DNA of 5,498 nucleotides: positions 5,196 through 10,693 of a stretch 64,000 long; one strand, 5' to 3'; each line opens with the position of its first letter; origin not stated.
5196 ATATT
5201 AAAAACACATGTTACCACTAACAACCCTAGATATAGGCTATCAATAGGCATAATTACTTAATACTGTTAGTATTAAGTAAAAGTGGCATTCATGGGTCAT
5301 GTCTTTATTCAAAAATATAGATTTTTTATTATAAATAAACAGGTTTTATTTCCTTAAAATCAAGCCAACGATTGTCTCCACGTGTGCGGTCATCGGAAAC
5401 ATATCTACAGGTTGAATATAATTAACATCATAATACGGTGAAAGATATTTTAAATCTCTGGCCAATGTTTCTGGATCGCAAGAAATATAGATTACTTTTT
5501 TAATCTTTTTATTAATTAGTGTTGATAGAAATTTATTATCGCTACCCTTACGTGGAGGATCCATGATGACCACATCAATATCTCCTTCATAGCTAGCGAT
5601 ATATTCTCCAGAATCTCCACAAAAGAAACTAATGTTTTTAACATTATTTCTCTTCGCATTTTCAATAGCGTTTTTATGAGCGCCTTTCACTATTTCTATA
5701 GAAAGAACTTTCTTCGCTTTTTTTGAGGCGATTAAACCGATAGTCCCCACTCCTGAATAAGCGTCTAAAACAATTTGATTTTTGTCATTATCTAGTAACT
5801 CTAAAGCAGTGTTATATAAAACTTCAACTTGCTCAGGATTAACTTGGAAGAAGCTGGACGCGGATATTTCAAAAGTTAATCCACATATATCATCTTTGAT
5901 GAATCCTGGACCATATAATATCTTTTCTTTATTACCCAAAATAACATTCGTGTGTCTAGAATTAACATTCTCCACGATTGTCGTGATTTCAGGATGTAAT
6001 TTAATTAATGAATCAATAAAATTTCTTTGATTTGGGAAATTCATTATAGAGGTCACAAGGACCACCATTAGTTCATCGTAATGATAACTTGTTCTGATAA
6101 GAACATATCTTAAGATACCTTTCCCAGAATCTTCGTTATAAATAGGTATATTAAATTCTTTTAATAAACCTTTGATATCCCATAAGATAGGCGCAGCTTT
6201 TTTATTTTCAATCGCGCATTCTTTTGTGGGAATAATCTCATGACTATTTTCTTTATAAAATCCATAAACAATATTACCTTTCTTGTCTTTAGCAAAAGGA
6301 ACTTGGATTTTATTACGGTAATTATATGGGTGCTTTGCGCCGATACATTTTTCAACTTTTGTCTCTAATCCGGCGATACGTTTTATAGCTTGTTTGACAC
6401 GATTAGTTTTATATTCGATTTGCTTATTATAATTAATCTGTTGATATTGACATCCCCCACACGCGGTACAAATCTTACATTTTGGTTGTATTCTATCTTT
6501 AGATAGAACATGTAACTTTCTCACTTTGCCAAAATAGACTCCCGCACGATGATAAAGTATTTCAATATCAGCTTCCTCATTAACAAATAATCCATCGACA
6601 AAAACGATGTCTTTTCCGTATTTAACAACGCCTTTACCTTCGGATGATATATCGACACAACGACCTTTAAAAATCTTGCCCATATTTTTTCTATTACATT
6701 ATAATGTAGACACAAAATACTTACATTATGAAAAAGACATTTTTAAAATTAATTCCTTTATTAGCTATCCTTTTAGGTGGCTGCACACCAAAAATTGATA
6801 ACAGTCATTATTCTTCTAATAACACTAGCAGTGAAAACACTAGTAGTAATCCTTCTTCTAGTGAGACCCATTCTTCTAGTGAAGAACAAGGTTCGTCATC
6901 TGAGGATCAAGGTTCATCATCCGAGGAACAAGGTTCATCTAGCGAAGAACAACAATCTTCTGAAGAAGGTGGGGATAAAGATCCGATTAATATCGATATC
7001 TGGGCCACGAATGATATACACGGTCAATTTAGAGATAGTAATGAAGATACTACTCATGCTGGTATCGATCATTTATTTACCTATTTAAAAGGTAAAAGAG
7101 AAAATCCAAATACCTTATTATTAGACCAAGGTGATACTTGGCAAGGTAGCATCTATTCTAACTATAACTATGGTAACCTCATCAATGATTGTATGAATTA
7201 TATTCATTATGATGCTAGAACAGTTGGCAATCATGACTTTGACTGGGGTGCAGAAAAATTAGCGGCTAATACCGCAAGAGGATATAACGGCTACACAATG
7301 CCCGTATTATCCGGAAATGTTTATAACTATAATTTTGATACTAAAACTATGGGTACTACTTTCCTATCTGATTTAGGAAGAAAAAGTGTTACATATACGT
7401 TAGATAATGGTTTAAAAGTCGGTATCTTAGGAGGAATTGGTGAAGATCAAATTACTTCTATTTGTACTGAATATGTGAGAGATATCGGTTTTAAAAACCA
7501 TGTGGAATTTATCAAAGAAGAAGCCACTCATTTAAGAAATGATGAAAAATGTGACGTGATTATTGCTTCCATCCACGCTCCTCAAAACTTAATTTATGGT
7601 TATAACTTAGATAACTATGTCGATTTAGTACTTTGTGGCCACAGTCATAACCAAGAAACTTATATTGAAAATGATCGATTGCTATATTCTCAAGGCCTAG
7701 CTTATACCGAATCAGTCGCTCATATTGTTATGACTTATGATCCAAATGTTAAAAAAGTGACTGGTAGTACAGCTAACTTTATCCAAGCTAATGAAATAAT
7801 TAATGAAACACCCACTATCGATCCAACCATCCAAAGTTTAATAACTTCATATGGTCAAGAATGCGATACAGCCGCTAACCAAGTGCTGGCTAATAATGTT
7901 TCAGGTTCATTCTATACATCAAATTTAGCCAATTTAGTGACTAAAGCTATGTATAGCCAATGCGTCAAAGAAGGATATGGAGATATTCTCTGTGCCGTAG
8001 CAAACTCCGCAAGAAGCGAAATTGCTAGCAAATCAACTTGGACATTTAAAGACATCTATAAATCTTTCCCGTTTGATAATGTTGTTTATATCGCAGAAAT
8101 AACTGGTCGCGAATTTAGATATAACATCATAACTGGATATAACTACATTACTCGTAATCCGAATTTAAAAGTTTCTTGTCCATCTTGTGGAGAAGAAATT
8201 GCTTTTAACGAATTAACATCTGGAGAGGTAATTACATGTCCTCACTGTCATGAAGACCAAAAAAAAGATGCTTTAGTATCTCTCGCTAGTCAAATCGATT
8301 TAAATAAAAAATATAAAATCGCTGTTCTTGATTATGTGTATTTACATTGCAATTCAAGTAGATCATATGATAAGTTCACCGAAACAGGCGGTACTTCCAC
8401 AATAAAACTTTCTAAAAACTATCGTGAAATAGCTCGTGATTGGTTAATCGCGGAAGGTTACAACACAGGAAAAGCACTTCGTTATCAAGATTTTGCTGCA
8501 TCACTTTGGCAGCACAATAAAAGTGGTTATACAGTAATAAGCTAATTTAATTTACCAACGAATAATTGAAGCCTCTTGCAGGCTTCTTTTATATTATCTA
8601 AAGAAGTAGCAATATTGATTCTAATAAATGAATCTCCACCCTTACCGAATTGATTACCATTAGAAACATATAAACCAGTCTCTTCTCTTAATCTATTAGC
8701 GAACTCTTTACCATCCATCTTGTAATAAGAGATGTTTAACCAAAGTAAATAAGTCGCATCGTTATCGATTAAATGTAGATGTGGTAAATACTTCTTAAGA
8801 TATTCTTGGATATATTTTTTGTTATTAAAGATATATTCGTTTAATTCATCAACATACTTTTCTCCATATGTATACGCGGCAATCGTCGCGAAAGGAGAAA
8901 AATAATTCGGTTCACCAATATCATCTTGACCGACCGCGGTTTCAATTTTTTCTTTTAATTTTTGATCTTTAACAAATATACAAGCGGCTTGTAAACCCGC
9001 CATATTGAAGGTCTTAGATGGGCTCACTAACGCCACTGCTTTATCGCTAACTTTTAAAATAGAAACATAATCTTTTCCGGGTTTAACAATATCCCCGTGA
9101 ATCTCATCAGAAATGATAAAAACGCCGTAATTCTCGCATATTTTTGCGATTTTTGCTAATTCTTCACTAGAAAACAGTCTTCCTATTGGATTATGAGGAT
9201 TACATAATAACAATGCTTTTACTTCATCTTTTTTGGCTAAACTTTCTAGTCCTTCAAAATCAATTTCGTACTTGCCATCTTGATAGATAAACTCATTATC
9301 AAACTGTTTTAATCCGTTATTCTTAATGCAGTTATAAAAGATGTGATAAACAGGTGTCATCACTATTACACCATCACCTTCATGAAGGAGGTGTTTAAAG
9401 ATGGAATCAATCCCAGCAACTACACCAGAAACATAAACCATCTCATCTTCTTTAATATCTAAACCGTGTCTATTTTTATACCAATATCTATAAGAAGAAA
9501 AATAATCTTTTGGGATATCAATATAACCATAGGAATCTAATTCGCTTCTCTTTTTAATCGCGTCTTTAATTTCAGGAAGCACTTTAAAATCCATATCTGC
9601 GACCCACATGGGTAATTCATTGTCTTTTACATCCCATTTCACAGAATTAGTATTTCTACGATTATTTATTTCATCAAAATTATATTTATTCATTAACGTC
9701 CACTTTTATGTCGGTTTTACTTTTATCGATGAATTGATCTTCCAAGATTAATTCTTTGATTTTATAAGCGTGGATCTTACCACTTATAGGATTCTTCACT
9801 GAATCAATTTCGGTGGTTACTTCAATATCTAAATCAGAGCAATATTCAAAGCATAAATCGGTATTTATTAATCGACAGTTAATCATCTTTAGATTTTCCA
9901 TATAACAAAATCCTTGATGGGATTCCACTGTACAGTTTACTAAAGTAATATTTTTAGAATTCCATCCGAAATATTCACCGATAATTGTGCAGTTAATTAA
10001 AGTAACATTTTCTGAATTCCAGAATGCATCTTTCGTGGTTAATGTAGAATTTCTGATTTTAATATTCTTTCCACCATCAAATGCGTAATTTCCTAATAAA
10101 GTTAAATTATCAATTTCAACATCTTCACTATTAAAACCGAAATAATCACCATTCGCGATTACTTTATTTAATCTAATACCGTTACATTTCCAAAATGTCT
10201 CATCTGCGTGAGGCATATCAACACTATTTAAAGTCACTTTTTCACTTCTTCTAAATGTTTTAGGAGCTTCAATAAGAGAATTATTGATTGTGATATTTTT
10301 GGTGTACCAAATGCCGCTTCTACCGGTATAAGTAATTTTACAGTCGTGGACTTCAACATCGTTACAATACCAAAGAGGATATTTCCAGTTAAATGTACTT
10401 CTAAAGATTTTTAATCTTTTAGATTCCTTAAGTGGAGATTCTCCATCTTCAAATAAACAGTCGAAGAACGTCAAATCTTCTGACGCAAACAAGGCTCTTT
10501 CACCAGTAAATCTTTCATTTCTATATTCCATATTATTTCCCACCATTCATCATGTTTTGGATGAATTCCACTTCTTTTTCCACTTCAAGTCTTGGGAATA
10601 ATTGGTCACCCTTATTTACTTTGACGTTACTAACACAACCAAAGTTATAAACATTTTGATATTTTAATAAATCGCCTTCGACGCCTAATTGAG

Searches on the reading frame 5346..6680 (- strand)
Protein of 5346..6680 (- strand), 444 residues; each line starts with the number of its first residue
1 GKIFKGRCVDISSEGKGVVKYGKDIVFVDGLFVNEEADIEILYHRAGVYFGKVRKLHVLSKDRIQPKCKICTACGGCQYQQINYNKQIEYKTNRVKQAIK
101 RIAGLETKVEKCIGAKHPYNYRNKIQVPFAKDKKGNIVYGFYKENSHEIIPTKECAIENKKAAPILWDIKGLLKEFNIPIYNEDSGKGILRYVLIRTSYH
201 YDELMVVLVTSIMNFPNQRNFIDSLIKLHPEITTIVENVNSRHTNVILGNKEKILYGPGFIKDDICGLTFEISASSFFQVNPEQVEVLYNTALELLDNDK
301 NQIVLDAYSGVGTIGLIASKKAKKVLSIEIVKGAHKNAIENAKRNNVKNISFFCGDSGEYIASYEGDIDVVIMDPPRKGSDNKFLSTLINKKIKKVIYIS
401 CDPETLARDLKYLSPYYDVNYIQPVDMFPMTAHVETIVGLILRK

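Call 39: search_protein_families(library=ncbifam, proteins=[window:5346-6680:-], max_evalue=0.00001)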
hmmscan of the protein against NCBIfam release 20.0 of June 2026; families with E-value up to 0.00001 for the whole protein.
window:5346-6680:- (444 aa): 13 families
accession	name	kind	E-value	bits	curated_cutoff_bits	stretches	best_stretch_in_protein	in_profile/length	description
TIGR00479.1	rumA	equivalog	3.4e-120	401.8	183.55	1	13-435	3-432/432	23S rRNA (uracil(1939)-C(5))-methyltransferase RlmD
NF009639.0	PRK13168.1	equivalog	2.2e-66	224.5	458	1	10-438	23-441/446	23S rRNA (uracil(1939)-C(5))-methyltransferase RlmD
NF002910.0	PRK03522.2-3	equivalog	4.9e-52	177.2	558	1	72-440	9-380/383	23S rRNA (uracil(747)-C(5))-methyltransferase RlmC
NF002909.0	PRK03522.2-1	equivalog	2.4e-47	161.9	553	1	73-439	10-370/374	23S rRNA (uracil(747)-C(5))-methyltransferase RlmC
TIGR02085.1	meth_trns_rumB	equivalog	8.3e-45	153.4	429.5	1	72-440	8-372/374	23S rRNA (uracil(747)-C(5))-methyltransferase RlmC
NF002913.0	PRK03522.2-6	equivalog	5e-23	82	537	2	369-438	268-336/342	23S rRNA (uracil(747)-C(5))-methyltransferase RlmC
TIGR02143.1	trmA_only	equivalog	4.3e-22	78.6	334.65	1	269-440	166-349/352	tRNA (uridine(54)-C5)-methyltransferase TrmA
NF011529.0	PRK14968.1-3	equivalog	5.8e-11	42.2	162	1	294-377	28-108/198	putative methyltransferase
TIGR03534.1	RF_mod_PrmC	equivalog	5.5e-10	39.1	199.1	1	285-376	73-165/253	peptide chain release factor N(5)-glutamine methyltransferase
NF001785.0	PRK00517.2-2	equivalog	1.2e-07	31.2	188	1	300-372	145-216/282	50S ribosomal protein L11 methyltransferase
TIGR00537.1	hemK_rel_arch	hypoth_equivalog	8.2e-07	28.9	87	1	295-377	14-92/179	HemK2/MTQ2 family protein methyltransferase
NF047730.1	tRNAMtaseTrm5b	equivalog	1.3e-06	27.9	600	1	300-387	181-264/330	tRNA (guanine(37)-N1)-methyltransferase Trm5b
NF053718.1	23SC1962Mtase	equivalog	9.2e-06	24.6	575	0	300-377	210-290/383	23S rRNA (cytosine(1962)-C(5))-methyltransferase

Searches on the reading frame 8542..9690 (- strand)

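Call 52: search_protein_families(library=pfam, proteins=[window:8542-9690:-], max_evalue=0.00001)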
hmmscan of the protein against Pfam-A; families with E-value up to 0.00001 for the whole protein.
window:8542-9690:- (382 aa): 1 family
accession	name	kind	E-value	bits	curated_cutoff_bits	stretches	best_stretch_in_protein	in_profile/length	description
PF00155.27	Aminotran_1_2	-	1.2e-47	163.3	19.7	1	32-374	10-361/361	Aminotransferase class I and II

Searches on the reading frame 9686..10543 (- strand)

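Call 52: search_protein_families(library=pfam, proteins=[window:9686-10543:-], max_evalue=0.00001)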
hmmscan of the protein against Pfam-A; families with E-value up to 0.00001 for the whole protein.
window:9686-10543:- (285 aa): 2 families
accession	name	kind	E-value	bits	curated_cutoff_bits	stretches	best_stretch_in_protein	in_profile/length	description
PF12541.14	DUF3737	-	1.1e-115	386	23.9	1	7-279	3-274/275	Protein of unknown function (DUF3737)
PF13229.12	Beta_helix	-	1.4e-06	28.4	25.9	0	3-93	55-136/158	Right handed beta helix region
